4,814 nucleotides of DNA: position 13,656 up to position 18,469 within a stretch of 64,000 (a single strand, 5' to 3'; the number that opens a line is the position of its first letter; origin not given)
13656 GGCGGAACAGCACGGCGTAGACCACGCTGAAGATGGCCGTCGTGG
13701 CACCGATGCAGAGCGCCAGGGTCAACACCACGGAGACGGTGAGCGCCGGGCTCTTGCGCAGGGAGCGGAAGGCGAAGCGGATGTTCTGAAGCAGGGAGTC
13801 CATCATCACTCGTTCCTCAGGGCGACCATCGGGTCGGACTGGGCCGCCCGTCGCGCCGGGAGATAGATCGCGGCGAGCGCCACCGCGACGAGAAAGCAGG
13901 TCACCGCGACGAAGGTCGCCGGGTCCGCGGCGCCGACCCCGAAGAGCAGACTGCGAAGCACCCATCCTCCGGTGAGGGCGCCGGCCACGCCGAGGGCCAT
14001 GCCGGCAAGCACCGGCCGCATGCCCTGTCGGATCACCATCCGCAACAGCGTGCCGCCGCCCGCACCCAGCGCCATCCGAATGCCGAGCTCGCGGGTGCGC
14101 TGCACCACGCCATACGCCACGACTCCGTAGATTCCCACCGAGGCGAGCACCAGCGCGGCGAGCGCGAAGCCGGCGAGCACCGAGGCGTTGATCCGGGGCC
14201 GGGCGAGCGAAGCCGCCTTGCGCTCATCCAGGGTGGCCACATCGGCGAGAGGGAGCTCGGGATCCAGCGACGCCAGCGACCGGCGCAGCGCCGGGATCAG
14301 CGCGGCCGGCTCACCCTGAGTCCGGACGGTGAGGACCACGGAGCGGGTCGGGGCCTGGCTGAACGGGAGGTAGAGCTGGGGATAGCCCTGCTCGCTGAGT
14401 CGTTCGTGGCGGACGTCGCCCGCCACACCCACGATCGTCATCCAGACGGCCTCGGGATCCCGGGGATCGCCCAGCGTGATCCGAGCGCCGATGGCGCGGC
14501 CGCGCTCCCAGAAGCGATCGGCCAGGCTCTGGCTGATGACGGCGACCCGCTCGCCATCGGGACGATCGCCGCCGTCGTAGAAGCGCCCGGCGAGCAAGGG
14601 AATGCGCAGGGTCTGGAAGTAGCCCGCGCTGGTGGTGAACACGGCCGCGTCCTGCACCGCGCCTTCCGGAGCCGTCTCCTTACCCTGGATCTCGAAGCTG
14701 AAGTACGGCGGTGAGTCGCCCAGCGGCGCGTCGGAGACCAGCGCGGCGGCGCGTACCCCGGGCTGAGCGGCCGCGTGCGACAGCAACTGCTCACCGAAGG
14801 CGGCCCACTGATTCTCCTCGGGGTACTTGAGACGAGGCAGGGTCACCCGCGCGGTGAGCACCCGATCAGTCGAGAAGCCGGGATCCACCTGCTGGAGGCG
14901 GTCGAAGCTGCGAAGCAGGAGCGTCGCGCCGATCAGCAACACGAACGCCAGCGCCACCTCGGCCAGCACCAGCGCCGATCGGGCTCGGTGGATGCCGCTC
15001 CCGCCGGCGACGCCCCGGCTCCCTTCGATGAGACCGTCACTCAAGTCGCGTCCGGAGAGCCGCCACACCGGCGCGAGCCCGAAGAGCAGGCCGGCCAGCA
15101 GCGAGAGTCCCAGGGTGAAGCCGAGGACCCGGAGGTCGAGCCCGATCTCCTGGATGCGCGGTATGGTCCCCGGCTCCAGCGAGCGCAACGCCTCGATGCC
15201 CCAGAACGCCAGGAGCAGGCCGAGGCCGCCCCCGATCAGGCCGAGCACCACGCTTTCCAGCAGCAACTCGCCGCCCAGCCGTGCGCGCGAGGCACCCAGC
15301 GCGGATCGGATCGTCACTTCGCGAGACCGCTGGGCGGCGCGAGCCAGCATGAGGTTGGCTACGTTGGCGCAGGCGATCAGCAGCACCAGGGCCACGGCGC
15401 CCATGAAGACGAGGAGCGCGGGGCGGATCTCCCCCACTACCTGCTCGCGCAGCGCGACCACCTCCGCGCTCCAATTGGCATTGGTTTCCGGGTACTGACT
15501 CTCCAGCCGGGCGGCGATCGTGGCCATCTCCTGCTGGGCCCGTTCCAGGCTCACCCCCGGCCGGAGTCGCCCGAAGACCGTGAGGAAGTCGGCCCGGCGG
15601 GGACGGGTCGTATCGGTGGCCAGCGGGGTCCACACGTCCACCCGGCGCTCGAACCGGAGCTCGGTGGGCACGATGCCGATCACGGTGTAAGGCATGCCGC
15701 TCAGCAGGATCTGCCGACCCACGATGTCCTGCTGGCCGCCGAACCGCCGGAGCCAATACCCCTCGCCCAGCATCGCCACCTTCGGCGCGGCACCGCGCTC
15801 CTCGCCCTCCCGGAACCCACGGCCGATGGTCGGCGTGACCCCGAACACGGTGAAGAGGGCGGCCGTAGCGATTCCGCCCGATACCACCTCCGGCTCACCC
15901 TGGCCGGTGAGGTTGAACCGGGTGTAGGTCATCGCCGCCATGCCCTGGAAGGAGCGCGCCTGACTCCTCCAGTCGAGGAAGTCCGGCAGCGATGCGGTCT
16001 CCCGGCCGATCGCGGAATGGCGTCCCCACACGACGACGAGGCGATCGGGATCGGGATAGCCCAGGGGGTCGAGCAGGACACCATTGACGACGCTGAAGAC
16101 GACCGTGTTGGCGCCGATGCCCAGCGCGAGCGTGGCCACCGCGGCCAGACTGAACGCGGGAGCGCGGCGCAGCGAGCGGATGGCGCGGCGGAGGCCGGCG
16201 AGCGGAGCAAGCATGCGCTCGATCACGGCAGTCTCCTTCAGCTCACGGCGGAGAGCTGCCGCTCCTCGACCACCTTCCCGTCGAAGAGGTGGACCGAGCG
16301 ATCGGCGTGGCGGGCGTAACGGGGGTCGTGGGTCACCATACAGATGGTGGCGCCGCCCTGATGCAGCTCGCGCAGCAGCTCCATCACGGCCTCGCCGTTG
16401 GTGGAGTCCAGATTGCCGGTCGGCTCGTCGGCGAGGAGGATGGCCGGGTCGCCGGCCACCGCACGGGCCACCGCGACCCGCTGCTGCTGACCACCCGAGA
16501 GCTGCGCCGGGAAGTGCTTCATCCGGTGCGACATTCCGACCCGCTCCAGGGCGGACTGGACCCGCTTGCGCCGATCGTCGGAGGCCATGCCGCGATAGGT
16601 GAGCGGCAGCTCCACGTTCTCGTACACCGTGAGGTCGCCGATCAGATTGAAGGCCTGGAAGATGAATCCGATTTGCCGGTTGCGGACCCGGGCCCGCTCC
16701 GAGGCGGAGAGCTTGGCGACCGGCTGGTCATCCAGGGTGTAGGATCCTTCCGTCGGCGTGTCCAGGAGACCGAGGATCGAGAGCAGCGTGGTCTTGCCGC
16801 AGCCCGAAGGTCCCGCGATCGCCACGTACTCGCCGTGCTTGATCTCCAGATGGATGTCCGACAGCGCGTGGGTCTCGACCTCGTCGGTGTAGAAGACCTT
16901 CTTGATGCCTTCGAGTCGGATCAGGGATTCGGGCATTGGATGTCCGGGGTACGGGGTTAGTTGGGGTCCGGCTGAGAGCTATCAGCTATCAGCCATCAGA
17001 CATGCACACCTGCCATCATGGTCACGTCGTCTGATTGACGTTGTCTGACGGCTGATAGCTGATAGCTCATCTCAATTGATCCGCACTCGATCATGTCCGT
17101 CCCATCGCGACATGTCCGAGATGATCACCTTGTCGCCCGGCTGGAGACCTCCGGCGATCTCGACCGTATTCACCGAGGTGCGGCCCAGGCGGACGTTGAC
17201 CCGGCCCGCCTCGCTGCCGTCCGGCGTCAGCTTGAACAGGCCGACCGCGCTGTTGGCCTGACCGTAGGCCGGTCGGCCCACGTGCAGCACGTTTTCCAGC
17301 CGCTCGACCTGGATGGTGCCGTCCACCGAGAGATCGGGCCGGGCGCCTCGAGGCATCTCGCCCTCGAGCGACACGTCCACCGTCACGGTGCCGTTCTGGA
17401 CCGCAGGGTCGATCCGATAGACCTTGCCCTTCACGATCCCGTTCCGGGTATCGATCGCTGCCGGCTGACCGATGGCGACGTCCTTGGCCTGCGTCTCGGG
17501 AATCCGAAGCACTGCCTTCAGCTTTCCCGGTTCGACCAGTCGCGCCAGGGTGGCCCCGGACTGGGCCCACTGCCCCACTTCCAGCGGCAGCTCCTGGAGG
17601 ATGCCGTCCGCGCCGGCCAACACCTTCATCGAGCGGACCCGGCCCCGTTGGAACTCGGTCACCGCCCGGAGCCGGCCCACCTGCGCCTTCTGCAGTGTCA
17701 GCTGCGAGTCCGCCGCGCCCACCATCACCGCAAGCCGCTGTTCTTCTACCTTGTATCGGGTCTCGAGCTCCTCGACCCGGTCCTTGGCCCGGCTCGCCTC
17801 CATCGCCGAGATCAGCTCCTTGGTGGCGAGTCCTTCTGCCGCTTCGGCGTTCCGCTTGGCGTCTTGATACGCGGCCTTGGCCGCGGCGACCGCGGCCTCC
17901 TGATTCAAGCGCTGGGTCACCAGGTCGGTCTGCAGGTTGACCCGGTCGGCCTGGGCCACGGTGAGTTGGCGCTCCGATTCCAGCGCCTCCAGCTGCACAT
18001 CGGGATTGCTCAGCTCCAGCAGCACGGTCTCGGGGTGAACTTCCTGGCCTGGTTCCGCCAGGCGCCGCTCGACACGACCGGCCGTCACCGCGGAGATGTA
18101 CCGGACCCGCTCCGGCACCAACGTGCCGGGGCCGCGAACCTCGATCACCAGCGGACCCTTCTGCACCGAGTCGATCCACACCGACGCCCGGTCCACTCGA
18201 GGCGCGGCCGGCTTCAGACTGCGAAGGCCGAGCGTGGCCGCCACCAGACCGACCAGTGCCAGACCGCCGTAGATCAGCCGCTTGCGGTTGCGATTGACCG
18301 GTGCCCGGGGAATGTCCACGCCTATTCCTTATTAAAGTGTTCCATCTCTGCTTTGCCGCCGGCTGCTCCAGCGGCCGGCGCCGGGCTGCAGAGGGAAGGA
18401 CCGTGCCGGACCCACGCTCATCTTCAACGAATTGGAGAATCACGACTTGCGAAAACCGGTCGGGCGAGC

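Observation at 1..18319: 18-kb translationally coupled super-operon: one MacA-like adaptor, two stand-alone MacB-type ATPases and at least seven tandem 'orphan' ADOP permeases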

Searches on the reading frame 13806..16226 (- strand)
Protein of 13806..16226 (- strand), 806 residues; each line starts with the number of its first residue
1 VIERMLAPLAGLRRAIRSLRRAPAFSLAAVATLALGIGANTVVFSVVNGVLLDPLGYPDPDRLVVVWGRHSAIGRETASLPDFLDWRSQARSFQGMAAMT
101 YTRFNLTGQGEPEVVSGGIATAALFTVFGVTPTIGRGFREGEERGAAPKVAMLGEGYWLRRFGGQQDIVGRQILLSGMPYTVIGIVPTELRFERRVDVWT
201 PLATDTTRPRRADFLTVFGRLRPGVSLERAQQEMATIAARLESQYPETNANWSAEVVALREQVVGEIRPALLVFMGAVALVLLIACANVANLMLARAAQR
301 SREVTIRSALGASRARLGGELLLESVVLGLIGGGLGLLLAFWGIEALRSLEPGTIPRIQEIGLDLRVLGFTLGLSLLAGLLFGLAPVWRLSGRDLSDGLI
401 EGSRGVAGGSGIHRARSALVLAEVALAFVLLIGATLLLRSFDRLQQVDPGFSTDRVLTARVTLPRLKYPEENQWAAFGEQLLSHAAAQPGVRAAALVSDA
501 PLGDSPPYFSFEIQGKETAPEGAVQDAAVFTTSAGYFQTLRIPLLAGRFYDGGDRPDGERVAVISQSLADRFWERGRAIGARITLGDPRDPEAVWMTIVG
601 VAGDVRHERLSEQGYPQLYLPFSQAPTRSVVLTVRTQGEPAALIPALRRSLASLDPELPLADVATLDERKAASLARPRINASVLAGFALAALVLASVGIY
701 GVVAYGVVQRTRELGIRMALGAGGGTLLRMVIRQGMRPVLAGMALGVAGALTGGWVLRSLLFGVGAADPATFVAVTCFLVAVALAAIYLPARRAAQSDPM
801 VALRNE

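Call 4: search_protein_families(library=ncbifam, proteins=[window:13806-16226:-], max_evalue=0.00001)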
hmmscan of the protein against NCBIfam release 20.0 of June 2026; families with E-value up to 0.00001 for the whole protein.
window:13806-16226:- (806 aa): 2 families
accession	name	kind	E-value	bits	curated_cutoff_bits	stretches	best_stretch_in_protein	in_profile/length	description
TIGR03434.1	ADOP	subfamily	2.5e-285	948.6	622.3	1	12-806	5-803/803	ADOP family duplicated permease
NF007826.0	PRK10535.1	equivalog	7.6e-30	103.8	966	2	122-387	374-633/648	macrolide ABC transporter ATP-binding protein/permease MacB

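Call 5: search_protein_families(library=pfam, proteins=[window:13806-16226:-], max_evalue=0.001)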
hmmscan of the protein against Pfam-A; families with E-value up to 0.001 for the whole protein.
window:13806-16226:- (806 aa): 2 families
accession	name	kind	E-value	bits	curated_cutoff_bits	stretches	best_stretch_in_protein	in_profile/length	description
PF12704.14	MacB_PCD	-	2.7e-42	145.8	27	2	26-236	1-206/207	MacB-like periplasmic core domain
PF02687.27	FtsX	-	4.4e-23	82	25.5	2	277-392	3-117/120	FtsX-like permease C-terminal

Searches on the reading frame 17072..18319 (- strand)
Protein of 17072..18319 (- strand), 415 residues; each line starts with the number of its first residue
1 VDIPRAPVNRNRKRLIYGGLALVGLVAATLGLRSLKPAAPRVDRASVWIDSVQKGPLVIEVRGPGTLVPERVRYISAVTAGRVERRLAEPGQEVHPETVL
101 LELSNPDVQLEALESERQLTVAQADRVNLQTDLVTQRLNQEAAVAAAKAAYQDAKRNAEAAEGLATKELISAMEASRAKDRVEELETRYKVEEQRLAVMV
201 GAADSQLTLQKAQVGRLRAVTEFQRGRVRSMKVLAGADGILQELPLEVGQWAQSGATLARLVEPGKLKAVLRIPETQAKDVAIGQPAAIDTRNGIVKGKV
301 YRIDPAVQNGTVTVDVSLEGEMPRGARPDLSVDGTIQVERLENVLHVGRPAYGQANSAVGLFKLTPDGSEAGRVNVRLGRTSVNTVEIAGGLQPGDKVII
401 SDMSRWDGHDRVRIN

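Call 4: search_protein_families(library=ncbifam, proteins=[window:17072-18319:-], max_evalue=0.00001)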
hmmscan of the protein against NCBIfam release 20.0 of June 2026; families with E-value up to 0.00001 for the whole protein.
window:17072-18319:- (415 aa): 6 families
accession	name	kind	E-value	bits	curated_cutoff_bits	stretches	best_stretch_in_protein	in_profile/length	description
TIGR01730.1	RND_mfp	subfamily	2.2e-30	105.7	94.9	1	203-405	107-312/322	efflux RND transporter periplasmic adaptor subunit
TIGR00999.1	8a0102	subfamily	3.4e-13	49.3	319.3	1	135-401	20-265/271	CzcB/NccB family metal efflux transporter periplasmic adaptor subunit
NF038010.1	ABC_adapt_DarC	equivalog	9.4e-11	41.1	450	1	30-413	30-415/417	darobactin export ABC transporter periplasmic adaptor subunit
TIGR00998.1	8a0101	subfamily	9.3e-09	34.7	390.8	1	73-306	44-284/334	EmrA/EmrK family multidrug efflux transporter periplasmic adaptor subunit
NF007785.0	PRK10476.1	equivalog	1.6e-07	30.5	376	1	75-304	52-285/347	multidrug transporter subunit MdtN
TIGR03794.1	NHLM_micro_HlyD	equivalog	1.2e-06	27.7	156.2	0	127-303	174-336/421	NHLP bacteriocin system secretion protein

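Call 5: search_protein_families(library=pfam, proteins=[window:17072-18319:-], max_evalue=0.001)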
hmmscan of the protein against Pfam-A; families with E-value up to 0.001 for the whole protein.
window:17072-18319:- (415 aa): 2 families
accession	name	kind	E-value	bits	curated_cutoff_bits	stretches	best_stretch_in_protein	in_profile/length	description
PF13437.12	HlyD_3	-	2.7e-16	60.6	22.2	1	233-321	2-96/106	HlyD family secretion protein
PF16576.10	HlyD_D23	-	9.9e-12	45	30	1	70-319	17-200/214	Barrel-sandwich domain of CusB or HlyD membrane-fusion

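Call 18: find_homologous_proteins(query=window:17072-18319:-, max_evalue=1e-10)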
Query window:17072-18319:- (415 aa): 8000 proteins with E <= 1e-10 among 8000 candidates; the best 120 are listed.
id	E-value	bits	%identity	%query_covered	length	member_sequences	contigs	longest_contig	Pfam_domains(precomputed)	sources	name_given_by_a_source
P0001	6.0e-243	824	94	100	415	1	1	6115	-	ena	-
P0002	1.1e-242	823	94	100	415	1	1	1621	-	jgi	jgi:HlyD family secretion protein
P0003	1.9e-242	822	94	100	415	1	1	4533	-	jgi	-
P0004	5.3e-242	821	93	100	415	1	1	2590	-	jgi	jgi:HlyD family secretion protein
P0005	1.1e-241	820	93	100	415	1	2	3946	-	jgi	jgi:multidrug efflux pump subunit AcrA (membrane-fusion protein)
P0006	3.9e-241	818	93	100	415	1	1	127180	-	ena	-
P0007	7.3e-240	814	93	100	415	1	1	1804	-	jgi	jgi:multidrug efflux pump subunit AcrA (membrane-fusion protein)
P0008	1.4e-239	813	92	100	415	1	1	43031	-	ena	-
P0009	1.5e-239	813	92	100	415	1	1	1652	-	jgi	jgi:HlyD family secretion protein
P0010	2.8e-239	812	92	100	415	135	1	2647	-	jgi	jgi:multidrug resistance efflux pump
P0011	2.9e-239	812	93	100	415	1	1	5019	-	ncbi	-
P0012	3.2e-239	811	93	100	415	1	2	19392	-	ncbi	-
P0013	4.4e-239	811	93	100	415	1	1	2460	-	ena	-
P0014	5.3e-239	811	92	100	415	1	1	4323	-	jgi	jgi:HlyD family secretion protein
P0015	8.9e-239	810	92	100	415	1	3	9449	-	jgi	jgi:multidrug resistance efflux pump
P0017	3.4e-238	808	92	100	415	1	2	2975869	-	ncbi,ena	-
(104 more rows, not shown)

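Call 19: find_encoding_contigs(protein=P0017, flank=10000, max_places=3)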
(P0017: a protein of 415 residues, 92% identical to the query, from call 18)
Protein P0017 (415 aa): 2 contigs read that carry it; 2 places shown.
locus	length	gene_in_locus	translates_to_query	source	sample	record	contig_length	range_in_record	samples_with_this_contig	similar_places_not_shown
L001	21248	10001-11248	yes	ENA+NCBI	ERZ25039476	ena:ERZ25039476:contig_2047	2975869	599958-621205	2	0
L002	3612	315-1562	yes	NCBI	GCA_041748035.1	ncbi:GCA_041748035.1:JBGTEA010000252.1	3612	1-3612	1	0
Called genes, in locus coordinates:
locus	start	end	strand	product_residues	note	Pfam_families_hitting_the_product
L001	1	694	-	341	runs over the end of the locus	-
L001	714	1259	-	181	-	PF00080:Sod_Cu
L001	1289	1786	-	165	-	PF01161:PBP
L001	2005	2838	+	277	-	PF10604:Polyketide_cyc2, PF03364:Polyketide_cyc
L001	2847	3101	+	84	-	-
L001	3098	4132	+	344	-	PF00106:adh_short, PF08659:KR, PF13561:adh_short_C2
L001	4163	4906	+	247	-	PF11127:YgaP-like_TM (weak), PF03364:Polyketide_cyc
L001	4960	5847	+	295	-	PF07992:Pyr_redox_2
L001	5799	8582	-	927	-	PF13620:CarboxypepD_reg, PF13715:CarbopepD_reg_2 (faint), PF00593:TonB_dep_Rec_b-barrel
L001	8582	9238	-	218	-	-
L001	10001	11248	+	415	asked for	-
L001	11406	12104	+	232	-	PF02463:SMC_N (faint), PF00005:ABC_tran, PF13304:AAA_21 (faint)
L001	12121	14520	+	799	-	PF12704:MacB_PCD, PF02687:FtsX, PF12704:MacB_PCD, PF02687:FtsX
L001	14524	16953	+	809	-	PF12704:MacB_PCD, PF02687:FtsX, PF12704:MacB_PCD, PF02687:FtsX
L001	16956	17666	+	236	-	PF02463:SMC_N (faint), PF00005:ABC_tran, PF13304:AAA_21 (faint)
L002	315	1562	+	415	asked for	-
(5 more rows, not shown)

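Call 49: search_solved_structures(query=window:17072-18319:-, max_evalue=0.001)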
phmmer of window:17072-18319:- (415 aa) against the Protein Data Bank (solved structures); distinct sequences matched with E-value up to 0.001: 1.
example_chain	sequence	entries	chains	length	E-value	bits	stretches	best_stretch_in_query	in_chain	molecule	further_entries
20yy_D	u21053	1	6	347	9.8e-08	34.7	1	233-402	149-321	Multidrug efflux RND transporter periplasmic adaptor subunit MexJ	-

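Call 81: predict_structure(alignment_id=A5)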
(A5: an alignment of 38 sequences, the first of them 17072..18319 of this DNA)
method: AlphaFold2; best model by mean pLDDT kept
length: 415 residues; sequences in the alignment: 38
mean_pLDDT: 60.1   pTM: 0.32
mean pLDDT of the five models: 60.1, 59.1, 58.5, 56.1, 54.9
residues with pLDDT >= 90: 50; 70-90: 94; 50-70: 138; < 50: 133
segments of 3 or more residues with pLDDT < 50: 1-9, 31-82, 236-238, 241-259, 306-311, 323-353, 381-385
pLDDT, mean of each block of 10 residues (from residue 1): 40 59 65 37 23 28 27 28 52 60 56 74 88 91 92 91 84 86 92 92 89 85 63 52 33 38 56 51 58 60 51 59 43 39 30 53 77 70 56 72 59 67
secondary structure, 60 per line:
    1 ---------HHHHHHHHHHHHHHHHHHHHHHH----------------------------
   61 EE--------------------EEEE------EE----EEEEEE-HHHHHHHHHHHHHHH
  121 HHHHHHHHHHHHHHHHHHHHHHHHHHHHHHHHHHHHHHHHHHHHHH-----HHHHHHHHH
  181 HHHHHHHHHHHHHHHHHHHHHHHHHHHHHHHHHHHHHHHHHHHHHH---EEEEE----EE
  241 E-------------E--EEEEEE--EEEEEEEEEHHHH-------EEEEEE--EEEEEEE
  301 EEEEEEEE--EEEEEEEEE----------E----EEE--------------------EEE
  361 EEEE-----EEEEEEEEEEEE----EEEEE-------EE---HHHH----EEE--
elements in order: H10-32 E83-86 E99-104 H106-166 H172-226 E230-234 E239-241 E258-263 E266-274 H275-278 E286-291 E294-308 E311-319 E335-337 E358-364 E370-381 E386-390 H403-406 E411-413
